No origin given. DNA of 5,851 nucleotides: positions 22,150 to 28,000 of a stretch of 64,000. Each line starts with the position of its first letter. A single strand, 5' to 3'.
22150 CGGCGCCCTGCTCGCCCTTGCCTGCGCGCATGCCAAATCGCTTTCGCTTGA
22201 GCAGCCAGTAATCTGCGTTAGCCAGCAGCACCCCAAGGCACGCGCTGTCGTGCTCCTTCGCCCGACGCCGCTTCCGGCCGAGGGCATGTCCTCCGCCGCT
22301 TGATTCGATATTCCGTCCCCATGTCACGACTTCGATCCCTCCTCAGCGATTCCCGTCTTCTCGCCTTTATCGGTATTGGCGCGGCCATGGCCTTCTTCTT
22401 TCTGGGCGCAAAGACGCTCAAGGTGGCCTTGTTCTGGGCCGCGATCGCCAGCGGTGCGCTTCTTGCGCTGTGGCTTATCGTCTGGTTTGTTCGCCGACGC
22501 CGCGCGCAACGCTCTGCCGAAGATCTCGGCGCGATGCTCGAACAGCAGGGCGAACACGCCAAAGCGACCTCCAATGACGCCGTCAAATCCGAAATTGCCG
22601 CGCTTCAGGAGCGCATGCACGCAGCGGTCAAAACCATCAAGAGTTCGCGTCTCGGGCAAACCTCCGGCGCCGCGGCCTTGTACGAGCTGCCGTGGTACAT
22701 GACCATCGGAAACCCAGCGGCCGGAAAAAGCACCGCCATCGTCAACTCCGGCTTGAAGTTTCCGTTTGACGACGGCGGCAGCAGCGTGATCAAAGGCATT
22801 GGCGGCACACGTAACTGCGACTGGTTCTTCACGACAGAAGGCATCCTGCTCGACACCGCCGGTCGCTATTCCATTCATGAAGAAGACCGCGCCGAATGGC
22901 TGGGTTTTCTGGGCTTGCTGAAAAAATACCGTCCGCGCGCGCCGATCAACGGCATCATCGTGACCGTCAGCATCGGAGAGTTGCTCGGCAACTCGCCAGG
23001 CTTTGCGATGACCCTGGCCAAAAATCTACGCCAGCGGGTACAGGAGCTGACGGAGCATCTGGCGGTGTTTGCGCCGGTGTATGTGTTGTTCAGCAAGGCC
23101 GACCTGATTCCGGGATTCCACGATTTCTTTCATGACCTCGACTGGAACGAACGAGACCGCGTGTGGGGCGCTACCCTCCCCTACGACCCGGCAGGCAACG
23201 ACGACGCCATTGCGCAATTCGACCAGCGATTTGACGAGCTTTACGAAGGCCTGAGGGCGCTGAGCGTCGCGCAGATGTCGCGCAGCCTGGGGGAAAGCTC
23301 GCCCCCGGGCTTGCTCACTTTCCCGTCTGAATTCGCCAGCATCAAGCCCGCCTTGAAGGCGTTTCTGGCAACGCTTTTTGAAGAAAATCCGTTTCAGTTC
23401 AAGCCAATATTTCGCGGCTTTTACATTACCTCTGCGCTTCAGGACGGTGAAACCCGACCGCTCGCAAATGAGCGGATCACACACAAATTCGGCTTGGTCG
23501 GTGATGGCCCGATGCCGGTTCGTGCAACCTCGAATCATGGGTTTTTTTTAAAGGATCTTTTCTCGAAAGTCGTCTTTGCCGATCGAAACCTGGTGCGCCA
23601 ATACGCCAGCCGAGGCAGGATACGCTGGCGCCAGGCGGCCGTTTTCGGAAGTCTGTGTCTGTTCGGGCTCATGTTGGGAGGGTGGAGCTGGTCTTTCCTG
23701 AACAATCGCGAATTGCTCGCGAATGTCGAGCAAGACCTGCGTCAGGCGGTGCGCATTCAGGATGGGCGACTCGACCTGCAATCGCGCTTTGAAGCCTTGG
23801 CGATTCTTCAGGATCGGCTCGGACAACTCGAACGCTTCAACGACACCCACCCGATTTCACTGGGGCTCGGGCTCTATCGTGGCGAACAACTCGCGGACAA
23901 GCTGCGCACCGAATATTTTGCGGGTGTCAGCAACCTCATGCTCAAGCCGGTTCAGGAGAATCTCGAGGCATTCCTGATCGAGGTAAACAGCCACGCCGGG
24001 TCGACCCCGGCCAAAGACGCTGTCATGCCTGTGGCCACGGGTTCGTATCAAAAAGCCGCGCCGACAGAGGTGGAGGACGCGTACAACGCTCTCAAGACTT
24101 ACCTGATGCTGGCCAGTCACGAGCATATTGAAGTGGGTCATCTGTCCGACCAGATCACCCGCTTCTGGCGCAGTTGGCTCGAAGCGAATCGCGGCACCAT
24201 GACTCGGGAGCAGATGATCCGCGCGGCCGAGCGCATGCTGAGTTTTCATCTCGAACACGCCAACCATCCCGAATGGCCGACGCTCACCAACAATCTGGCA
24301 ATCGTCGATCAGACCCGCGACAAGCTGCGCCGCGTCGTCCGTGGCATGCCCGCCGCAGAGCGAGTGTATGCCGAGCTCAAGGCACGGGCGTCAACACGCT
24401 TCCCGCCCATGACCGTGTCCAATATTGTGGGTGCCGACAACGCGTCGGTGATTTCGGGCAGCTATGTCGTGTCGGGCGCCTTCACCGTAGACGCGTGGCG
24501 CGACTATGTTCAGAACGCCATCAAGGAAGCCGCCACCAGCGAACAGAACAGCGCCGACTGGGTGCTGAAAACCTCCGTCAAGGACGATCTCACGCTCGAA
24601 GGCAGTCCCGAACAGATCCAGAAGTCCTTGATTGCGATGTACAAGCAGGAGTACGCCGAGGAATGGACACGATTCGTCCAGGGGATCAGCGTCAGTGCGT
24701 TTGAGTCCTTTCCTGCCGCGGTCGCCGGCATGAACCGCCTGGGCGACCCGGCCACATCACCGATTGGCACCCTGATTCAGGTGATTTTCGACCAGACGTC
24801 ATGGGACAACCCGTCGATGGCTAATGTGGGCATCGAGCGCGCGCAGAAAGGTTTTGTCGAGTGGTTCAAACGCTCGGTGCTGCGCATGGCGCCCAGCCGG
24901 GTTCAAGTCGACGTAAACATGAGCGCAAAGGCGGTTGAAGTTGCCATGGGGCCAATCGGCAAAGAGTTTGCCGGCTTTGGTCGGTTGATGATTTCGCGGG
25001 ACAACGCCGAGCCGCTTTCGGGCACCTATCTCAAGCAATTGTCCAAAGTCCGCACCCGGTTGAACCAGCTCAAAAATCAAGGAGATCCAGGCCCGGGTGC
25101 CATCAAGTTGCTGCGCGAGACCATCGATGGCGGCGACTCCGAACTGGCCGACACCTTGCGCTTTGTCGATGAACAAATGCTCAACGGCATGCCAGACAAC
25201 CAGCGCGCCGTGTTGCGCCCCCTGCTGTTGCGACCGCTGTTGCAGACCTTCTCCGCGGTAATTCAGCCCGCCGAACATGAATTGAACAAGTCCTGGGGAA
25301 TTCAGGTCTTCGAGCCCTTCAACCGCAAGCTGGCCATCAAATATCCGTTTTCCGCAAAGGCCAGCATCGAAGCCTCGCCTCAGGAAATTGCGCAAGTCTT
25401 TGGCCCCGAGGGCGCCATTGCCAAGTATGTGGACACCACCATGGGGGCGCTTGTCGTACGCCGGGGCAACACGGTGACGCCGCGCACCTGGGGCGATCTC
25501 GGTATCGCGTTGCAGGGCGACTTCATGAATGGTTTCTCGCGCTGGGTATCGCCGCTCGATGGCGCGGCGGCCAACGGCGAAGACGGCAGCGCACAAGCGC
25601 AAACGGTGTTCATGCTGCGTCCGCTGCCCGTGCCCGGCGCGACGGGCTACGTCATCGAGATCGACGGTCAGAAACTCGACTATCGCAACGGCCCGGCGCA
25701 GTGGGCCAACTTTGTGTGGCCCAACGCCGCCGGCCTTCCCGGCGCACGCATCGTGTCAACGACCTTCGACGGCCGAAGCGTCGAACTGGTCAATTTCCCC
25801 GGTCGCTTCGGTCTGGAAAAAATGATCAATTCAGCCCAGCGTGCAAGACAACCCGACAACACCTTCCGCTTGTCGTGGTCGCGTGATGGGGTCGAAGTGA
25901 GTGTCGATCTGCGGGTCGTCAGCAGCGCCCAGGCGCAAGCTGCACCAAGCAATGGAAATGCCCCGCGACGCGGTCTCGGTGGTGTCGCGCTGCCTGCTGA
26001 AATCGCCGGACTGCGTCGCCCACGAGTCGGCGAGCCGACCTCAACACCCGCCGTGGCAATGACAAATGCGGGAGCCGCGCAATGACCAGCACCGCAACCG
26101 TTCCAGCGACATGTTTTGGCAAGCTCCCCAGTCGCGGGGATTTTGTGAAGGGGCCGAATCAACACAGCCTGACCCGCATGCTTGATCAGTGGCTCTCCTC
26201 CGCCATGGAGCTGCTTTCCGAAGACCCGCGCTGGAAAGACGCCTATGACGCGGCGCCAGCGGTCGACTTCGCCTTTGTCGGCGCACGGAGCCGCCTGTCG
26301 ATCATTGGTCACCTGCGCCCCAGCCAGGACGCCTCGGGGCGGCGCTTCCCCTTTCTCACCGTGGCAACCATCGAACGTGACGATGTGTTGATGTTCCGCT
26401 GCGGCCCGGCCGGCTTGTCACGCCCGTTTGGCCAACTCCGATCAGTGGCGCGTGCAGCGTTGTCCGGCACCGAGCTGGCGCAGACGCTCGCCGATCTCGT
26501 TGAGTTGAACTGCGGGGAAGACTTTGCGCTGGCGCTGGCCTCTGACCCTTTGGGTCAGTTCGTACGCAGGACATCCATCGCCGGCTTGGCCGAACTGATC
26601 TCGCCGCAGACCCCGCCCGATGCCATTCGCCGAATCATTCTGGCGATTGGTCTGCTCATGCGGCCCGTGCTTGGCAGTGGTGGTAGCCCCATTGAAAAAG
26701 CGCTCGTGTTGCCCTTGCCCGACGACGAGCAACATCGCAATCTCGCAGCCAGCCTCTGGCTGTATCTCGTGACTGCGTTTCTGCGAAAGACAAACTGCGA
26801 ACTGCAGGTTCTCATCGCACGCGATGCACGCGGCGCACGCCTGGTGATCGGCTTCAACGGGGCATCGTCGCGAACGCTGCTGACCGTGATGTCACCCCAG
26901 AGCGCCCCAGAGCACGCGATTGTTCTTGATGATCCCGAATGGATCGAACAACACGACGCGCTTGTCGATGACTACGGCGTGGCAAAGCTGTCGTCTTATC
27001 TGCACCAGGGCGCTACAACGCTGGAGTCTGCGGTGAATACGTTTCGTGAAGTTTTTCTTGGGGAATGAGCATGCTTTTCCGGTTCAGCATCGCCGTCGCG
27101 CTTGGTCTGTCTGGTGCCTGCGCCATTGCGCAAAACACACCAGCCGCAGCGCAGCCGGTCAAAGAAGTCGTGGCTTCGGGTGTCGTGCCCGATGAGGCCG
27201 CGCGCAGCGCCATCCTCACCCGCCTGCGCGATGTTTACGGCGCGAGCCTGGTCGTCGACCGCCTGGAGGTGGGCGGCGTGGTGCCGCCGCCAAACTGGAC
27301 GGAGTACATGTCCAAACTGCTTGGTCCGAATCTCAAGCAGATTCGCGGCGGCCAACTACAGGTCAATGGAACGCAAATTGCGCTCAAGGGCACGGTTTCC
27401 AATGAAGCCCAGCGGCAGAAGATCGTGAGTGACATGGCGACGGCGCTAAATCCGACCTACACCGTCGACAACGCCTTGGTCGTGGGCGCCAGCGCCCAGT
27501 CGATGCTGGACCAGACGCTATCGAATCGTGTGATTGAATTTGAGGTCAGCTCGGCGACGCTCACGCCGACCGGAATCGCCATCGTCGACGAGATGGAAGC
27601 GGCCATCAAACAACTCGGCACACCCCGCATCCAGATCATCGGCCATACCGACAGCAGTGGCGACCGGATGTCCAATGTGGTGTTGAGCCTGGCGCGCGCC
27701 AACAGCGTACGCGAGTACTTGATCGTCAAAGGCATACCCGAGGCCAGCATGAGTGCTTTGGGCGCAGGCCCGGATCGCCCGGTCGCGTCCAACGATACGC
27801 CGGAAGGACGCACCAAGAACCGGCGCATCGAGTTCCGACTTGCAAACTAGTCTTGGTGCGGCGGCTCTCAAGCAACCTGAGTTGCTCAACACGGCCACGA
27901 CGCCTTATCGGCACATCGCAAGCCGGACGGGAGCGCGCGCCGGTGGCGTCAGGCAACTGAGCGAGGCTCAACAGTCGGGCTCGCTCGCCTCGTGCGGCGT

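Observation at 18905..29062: Half of a T6SS: membrane and accessory arm without tube, sheath, spike or ClpV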

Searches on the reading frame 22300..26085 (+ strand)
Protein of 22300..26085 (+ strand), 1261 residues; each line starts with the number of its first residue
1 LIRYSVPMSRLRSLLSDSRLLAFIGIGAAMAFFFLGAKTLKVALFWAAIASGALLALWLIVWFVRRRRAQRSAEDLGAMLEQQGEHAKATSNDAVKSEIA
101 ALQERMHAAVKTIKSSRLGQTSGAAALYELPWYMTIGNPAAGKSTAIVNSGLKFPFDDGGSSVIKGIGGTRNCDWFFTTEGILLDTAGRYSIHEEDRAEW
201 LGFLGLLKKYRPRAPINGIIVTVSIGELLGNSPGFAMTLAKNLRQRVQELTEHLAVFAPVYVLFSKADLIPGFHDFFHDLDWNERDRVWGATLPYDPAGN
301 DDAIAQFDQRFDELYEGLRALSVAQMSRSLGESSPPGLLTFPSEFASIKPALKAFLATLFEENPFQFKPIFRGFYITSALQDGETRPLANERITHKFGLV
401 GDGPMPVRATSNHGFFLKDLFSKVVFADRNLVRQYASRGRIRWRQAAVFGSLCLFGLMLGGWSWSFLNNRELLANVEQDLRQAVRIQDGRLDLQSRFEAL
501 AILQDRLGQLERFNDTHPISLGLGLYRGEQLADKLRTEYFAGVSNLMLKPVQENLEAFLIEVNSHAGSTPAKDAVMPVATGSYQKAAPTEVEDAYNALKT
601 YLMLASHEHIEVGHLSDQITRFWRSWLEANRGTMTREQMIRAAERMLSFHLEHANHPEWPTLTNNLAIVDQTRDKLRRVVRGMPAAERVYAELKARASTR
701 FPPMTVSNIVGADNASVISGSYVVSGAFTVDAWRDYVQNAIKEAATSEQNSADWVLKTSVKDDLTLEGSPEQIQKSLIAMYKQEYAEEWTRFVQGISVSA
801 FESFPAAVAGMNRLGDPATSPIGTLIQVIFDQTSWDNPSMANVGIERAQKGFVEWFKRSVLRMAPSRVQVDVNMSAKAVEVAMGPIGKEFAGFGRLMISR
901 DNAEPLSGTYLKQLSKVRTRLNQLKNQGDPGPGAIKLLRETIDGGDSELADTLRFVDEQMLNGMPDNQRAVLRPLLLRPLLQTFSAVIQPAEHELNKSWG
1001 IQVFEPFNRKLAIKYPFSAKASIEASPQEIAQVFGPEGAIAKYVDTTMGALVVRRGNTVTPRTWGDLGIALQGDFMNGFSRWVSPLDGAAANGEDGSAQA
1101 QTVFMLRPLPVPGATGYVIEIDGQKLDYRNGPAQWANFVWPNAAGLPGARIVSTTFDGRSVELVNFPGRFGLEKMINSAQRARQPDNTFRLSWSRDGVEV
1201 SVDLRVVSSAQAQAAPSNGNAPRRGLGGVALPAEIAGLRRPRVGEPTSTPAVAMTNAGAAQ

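Call 3: search_protein_families(library=pfam, proteins=[window:22300-26085:+])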
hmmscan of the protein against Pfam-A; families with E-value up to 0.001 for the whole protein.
window:22300-26085:+ (1261 aa): 4 families
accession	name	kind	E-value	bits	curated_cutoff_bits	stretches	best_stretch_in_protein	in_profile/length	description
PF14331.11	IcmF-related_N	-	1.5e-85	287.1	25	1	194-448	2-255/259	IcmF-related N-terminal domain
PF06761.17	IcmF-related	-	8.6e-73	245.9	27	1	498-834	2-308/308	Intracellular multiplication and human macrophage-killing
PF06744.18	IcmF_C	-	5.6e-25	88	26.7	1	1104-1207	1-105/106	Type VI secretion protein IcmF C2-like domain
PF21070.2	IcmF_helical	-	8.4e-10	39.2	24.1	1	990-1080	1-91/106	Type VI secretion protein IcmF helical domain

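Call 4: search_protein_families(library=ncbifam, proteins=[window:22300-26085:+])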
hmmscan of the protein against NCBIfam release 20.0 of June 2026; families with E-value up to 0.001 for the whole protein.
window:22300-26085:+ (1261 aa): 2 families
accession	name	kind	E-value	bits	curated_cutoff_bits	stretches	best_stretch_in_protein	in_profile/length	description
TIGR03348.1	VI_IcmF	equivalog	5e-207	690.5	388.15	1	49-1209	36-1152/1168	type VI secretion system membrane subunit TssM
NF038226.1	IcmF_IVB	equivalog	6.9e-26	90.4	1000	2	170-458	56-335/973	type IVB secretion system protein IcmF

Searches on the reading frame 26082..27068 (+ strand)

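Call 3: search_protein_families(library=pfam, proteins=[window:26082-27068:+])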
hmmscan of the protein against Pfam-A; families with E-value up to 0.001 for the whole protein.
window:26082-27068:+ (328 aa): 1 family
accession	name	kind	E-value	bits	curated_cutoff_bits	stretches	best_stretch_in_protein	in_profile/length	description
PF09867.14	TagF_N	-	2.2e-27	96.1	27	1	11-138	2-130/135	TagF N-terminal domain, Type VI secretion system-associated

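Call 4: search_protein_families(library=ncbifam, proteins=[window:26082-27068:+])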
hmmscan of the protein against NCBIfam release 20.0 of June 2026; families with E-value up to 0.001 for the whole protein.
window:26082-27068:+ (328 aa): 1 family
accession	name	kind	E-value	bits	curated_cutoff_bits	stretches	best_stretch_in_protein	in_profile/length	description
TIGR03373.1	VI_minor_4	hypoth_equivalog_domain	9.3e-35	119.7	41.2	1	11-133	2-125/136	type VI secretion system-associated protein TagF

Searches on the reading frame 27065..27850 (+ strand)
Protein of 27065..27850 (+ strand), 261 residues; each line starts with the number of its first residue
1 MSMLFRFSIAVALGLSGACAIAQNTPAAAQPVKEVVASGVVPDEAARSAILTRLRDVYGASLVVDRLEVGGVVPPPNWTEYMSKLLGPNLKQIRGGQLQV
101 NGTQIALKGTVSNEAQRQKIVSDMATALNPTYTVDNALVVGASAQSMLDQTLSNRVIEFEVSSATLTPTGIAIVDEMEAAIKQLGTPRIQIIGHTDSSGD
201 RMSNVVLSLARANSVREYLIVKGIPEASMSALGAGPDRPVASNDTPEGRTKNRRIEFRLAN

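Call 3: search_protein_families(library=pfam, proteins=[window:27065-27850:+])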
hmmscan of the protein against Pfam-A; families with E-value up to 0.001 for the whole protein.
window:27065-27850:+ (261 aa): 3 families
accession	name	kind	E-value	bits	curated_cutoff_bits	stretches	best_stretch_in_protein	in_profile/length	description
PF00691.25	OmpA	-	3.9e-20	72.5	27.2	1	159-253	2-98/98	OmpA family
PF04972.22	BON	-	5.5e-06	27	27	0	101-141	30-68/69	BON domain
PF21923.1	BON_like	-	9.6e-05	22.6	24.1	0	34-68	9-44/47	BON-like domain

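Call 4: search_protein_families(library=ncbifam, proteins=[window:27065-27850:+])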
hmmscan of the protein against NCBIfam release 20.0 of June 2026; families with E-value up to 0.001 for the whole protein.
window:27065-27850:+ (261 aa): 40 families (the best 25 are shown)
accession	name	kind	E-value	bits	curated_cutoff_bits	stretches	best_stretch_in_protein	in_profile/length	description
NF053611.1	YiaD_Gzip_OmpA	equivalog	9.2e-29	100.6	175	1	147-258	95-205/206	YiaD family glycine zipper/OmpA-like lipoprotein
NF053612.1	anchor_PA1041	equivalog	2e-24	86.8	250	1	154-259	129-235/236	PA1041 family peptidoglycan-binding anchor lipoprotein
NF053585.1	OMP_LP_YfiB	equivalog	3.2e-22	79.1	128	1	152-255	54-156/163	outer membrane lipoprotein YfiB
NF007804.1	PRK10510.1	equivalog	5.4e-22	78.2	307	1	157-259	114-216/219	OmpA family lipoprotein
NF045787.1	OmpABordt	equivalog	1e-21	77.5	200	1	159-257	89-187/194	outer membrane protein OmpA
TIGR03350.1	type_VI_ompA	equivalog_domain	2.4e-20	72.9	139.8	1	136-257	12-135/137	type VI secretion system protein TssL, long form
NF006541.1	PRK09038.1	equivalog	6.8e-16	58.7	283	1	113-257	102-246/253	flagellar motor protein MotD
NF053613.1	OMP_toxin_LptF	equivalog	1.6e-15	57.5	400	1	158-260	144-246/256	lipotoxin F family OmpA-related lipoprotein LptF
TIGR02802.1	Pal_lipo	equivalog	1.6e-15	57.1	125.35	1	157-257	2-102/104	peptidoglycan-associated lipoprotein Pal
TIGR03789.1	pdsO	hypoth_equivalog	2.4e-14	53.6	152.2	1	145-257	129-241/243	sortase-associated OmpA-like protein PdsO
NF006508.0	PRK08944.1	subfamily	2.7e-14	53.1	259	1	115-259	142-287/304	MotB family protein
NF005999.0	PRK08126.1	subfamily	8e-14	51.3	571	1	174-260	342-431/432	hypothetical protein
NF045788.1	Omp38Acinit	equivalog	1.9e-13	50.2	500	1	187-255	273-342/354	outer membrane protein Omp38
NF007424.1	PRK09967.1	equivalog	4.1e-13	49.7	155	1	156-256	53-154/160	OmpA family protein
NF033763.1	exchanger_TraB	exception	5.8e-13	47.7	700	1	161-259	398-497/522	outer membrane exchange protein TraB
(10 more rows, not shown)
